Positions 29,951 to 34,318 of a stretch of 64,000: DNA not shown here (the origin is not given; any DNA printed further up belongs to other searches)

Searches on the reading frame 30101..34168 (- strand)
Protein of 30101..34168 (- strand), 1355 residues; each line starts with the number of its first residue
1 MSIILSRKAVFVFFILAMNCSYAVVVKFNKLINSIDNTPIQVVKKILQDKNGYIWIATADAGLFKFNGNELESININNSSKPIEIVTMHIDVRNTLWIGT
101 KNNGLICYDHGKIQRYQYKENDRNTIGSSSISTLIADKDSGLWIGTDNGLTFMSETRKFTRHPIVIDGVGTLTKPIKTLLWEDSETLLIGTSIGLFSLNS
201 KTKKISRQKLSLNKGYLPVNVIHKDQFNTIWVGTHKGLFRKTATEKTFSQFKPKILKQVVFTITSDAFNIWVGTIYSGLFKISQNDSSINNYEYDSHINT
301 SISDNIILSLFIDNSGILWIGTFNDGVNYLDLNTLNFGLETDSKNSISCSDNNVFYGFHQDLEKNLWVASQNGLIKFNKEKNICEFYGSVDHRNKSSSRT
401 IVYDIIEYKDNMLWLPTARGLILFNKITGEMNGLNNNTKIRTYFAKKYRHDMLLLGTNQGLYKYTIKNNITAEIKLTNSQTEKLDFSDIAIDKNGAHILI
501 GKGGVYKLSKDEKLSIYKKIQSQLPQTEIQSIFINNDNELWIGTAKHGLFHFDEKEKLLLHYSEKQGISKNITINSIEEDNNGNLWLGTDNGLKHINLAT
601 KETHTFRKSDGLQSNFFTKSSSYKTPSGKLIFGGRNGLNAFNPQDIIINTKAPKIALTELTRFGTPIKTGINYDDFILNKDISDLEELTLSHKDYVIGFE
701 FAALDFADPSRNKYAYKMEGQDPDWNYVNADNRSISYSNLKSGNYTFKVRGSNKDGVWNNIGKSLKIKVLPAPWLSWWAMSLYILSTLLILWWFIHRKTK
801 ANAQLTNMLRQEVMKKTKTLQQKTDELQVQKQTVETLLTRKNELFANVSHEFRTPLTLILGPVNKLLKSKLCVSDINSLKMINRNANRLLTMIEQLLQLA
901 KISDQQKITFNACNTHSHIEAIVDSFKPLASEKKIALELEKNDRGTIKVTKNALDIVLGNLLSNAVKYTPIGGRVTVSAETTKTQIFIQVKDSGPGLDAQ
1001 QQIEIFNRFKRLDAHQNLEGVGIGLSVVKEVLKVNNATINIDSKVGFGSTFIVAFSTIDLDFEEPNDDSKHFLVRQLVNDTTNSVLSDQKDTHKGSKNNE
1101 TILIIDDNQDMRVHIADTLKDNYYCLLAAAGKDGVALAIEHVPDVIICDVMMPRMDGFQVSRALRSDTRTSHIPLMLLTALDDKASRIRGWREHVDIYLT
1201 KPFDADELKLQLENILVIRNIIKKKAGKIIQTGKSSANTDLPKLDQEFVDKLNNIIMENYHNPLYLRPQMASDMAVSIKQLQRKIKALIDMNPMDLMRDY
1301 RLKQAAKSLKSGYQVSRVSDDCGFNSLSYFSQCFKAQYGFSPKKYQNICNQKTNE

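Call 3: search_protein_families(library=pfam, proteins=[window:30101-34168:-], max_evalue=0.01)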
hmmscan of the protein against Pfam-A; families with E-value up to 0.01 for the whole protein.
window:30101-34168:- (1355 aa): 9 families
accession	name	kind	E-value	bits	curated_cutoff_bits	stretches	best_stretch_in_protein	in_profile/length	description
PF07494.17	Reg_prop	-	3.9e-26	88.2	20.4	2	573-591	6-24/24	Two component regulator propeller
PF00072.30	Response_reg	-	7.7e-21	74.8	30.2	1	1102-1211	1-109/111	Response regulator receiver domain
PF02518.31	HATPase_c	-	4.6e-20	72.6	26.4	1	952-1055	4-107/111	Histidine kinase-, DNA gyrase B-, and HSP90-like ATPase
PF07495.19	Y_Y_Y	-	3.2e-19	69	26.6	1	705-770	1-65/65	Y_Y_Y domain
PF12833.13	HTH_18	-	2e-17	63.7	33.6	1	1270-1347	1-79/80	Helix-turn-helix domain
PF00512.31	HisKA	-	1.4e-12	47.9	26.9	1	841-903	2-64/66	His Kinase A (phospho-acceptor) domain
PF23748.1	Beta-prop_LRRK2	-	5.4e-09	35.9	26.9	0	119-187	264-328/359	LRRK2 beta propeller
PF00165.29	HTH_AraC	-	5.6e-09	36.4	26.6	1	1309-1347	5-42/42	Bacterial regulatory helix-turn-helix proteins, AraC family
PF08450.18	SGL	-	7.4e-05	22.9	26.3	0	520-591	33-105/246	SMP-30/Gluconolactonase/LRE-like region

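Call 58: list_cluster_members(proteins=[P0012, P0015, window:34714-37920:-, window:30101-34168:-, window:27440-30049:+, window:26316-27443:+])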
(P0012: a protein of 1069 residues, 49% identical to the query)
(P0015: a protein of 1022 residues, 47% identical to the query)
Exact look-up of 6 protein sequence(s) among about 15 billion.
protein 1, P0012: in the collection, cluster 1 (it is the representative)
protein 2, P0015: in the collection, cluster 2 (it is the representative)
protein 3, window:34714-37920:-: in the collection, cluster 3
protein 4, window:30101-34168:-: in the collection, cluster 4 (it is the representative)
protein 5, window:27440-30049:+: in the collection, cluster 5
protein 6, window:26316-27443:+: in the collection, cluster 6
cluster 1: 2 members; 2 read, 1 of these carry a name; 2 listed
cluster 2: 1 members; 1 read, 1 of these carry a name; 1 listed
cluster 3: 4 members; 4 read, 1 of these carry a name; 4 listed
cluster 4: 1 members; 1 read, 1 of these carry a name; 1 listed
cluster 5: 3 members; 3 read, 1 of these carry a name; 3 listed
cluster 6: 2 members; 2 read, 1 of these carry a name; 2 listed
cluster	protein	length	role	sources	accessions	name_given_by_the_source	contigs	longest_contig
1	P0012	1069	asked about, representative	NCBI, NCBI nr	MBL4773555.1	MAG: lantibiotic dehydratase [Alcanivoracaceae bacterium] | lantibiotic dehydratase [Alcanivoracaceae bacterium]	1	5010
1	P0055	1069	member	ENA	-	-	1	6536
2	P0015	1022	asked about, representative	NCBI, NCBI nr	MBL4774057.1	MAG: thiopeptide-type bacteriocin biosynthesis protein [Alcanivoracaceae bacterium] | thiopeptide-type bacteriocin biosynthesis protein [Alcanivoracaceae bacterium]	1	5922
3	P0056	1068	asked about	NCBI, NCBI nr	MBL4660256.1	MAG: lantibiotic dehydratase [Alcanivoracaceae bacterium] | lantibiotic dehydratase [Alcanivoracaceae bacterium]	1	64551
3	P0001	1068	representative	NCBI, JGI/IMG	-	-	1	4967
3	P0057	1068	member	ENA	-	-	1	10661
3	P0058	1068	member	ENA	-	-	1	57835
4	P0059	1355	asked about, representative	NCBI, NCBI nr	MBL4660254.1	MAG: response regulator [Alcanivoracaceae bacterium] | response regulator [Alcanivoracaceae bacterium]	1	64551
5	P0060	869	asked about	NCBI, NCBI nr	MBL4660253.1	MAG: hypothetical protein JKY19_07850 [Alcanivoracaceae bacterium] | hypothetical protein [Alcanivoracaceae bacterium]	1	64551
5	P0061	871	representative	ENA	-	-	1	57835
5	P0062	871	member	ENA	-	-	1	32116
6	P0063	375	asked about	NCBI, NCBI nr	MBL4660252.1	MAG: hypothetical protein JKY19_07845 [Alcanivoracaceae bacterium] | hypothetical protein [Alcanivoracaceae bacterium]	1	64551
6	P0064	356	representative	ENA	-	-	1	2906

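Call 91: search_protein_families(library=padloc, proteins=[window:30101-34168:-], max_evalue=0.001)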
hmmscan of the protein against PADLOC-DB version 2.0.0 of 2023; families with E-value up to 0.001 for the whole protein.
window:30101-34168:- (1355 aa): 0 families

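Call 92: search_protein_families(library=ncbifam, proteins=[window:30101-34168:-], max_evalue=0.001)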
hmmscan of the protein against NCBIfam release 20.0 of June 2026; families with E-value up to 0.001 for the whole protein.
window:30101-34168:- (1355 aa): 158 families (the best 25 are shown)
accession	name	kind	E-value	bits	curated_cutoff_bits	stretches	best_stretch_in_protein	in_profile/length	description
NF047465.1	hybrid_HK_LvrA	exception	7.1e-67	226.1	1200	1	809-1262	170-631/819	hybrid histidine kinase/response regulator LvrA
NF046044.1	PnpS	equivalog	1.6e-48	165.7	400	1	838-1055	167-389/390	two-component system histidine kinase PnpS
NF047874.1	MASE3_PAS_HK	subfamily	8.9e-47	160.2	560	1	818-1068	379-636/655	MASE3 domain-containing sensor histidine kinase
TIGR02966.1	phoR_proteo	equivalog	1.6e-45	155.6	334.2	1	833-1055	106-333/333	phosphate regulon sensor histidine kinase PhoR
NF033092.0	HK_WalK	equivalog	6.6e-41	140.6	725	1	840-1054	371-591/594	cell wall metabolism sensor histidine kinase WalK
NF008318.0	PRK11107.1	equivalog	8.4e-40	136.6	890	2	826-1055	278-516/920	two-component sensor histidine kinase BarA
NF041735.1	hist_kin_RppB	equivalog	3.7e-39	134.7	400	1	844-1054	219-436/438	two-component system sensor histidine kinase RppB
NF038297.2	hybrid_HK_HrmK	equivalog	6.3e-39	134.1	725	1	800-1209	196-601/607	hybrid histidine kinase/response regulator HrmK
NF008099.0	PRK10841.1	equivalog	5.3e-38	130.4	920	2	832-1054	461-687/949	two-component system sensor histidine kinase RcsC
NF011874.0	PRK15347.1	equivalog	3.6e-37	127.9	852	2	800-1056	357-613/921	two component system sensor kinase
NF041947.1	LuxQ_Vibrio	equivalog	1.3e-35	122.5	1200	1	828-1208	459-831/843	quorum-sensing autoinducer 2 sensor kinase/phosphatase LuxQ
TIGR02956.1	TMAO_torS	equivalog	1.8e-35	122.3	676.5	1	806-1288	429-875/967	TMAO reductase system sensor histidine kinase/response regulator TorS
NF041880.1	EPS_EpsF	equivalog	3.7e-35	121.4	900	2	832-1053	262-489/492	response regulator EpsF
NF008302.0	PRK11091.1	equivalog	2.5e-34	118.6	838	1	831-1255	273-677/779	aerobic respiration two-component sensor histidine kinase ArcB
NF008312.0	PRK11100.1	equivalog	3.8e-34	118.4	356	1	774-1045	186-462/477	two-component system sensor histidine kinase CreC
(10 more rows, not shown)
